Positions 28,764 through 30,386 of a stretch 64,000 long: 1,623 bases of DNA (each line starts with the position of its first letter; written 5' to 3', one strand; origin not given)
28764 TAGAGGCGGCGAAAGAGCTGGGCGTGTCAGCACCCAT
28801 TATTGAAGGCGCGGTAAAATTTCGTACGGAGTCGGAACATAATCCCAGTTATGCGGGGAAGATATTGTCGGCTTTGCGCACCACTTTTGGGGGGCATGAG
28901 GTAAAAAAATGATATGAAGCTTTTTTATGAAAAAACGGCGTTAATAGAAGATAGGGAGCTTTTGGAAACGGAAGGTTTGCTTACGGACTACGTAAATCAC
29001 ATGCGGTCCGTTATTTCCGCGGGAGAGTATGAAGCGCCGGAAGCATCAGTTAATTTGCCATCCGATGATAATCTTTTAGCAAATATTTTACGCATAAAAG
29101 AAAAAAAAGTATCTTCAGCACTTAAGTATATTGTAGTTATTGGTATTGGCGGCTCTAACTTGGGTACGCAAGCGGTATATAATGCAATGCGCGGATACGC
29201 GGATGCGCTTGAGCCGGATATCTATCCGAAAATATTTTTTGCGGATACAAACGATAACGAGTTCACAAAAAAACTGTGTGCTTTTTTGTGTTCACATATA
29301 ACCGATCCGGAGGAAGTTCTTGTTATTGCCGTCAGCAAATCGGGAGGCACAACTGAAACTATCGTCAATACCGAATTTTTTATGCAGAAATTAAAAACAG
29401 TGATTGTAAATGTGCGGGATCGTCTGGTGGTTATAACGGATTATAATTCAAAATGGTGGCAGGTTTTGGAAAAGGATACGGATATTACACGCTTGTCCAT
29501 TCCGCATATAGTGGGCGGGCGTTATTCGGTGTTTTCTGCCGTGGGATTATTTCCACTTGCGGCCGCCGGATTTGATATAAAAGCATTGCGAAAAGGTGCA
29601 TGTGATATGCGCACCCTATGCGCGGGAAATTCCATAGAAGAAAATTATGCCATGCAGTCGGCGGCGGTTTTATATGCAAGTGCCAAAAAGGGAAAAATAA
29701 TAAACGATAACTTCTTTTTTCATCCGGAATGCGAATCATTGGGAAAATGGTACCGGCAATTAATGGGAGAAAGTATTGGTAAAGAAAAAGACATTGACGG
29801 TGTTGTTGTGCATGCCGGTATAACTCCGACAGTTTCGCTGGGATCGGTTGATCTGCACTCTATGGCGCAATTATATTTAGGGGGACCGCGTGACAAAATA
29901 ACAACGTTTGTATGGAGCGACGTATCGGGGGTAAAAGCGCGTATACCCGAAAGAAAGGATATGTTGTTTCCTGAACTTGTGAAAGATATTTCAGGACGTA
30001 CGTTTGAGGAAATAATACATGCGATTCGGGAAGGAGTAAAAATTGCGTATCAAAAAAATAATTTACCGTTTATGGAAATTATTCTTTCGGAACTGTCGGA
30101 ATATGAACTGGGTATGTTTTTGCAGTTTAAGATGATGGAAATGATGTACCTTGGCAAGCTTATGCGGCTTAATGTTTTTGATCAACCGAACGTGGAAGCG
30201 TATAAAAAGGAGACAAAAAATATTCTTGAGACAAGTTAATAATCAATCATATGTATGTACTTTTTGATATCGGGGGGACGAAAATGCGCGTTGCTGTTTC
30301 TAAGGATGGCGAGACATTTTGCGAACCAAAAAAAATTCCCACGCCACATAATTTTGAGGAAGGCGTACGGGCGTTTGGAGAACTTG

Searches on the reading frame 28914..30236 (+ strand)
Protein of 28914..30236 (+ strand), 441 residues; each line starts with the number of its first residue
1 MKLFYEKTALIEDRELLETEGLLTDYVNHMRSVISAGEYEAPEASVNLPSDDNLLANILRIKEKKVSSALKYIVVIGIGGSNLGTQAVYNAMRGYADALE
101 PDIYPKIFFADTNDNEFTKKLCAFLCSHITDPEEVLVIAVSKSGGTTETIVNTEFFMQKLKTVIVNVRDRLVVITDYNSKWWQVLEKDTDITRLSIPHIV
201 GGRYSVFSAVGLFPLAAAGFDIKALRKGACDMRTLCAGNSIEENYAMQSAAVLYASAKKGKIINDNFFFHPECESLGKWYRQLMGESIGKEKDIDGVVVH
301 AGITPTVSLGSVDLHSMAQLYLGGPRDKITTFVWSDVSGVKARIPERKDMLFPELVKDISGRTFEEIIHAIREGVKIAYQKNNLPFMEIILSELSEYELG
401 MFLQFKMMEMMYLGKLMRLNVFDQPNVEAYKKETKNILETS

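Call 80: find_encoding_contigs(protein=window:28914-30236:+, flank=10000, max_places=1)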
Protein window:28914-30236:+ (441 aa): 7 contigs read that carry it; 1 place shown.
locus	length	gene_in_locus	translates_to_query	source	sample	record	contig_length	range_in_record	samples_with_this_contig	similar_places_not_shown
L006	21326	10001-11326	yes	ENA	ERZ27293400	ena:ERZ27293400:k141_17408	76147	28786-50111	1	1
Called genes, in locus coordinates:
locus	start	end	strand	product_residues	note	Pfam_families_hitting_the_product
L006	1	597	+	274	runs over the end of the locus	PF01458:SUFBD_core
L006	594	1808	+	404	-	PF00266:Aminotran_5, PF01041:DegT_DnrJ_EryC1, PF00155:Aminotran_1_2, PF01053:Cys_Met_Meta_PP (weak), PF01212:Beta_elim_lyase (weak)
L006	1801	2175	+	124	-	PF01592:NifU_N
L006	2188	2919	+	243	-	PF00005:ABC_tran, PF02463:SMC_N (faint), PF13555:AAA_29 (faint), PF13304:AAA_21 (faint)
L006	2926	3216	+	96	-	PF01883:FeS_assembly_P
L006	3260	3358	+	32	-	-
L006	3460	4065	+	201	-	PF09335:VTT_dom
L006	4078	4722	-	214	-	PF02223:Thymidylate_kin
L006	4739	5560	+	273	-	PF00303:Thymidylat_synt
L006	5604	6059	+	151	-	PF00186:DHFR_1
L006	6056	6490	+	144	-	PF00692:dUTPase, PF22769:DCD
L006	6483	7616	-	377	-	PF06559:DCD_N, PF22769:DCD, PF22569:DCD_C, PF22769:DCD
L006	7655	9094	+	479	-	PF00479:G6PD_N, PF02781:G6PD_C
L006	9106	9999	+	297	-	PF03446:NAD_binding_2, PF00393:6PGD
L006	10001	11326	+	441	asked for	PF00342:PGI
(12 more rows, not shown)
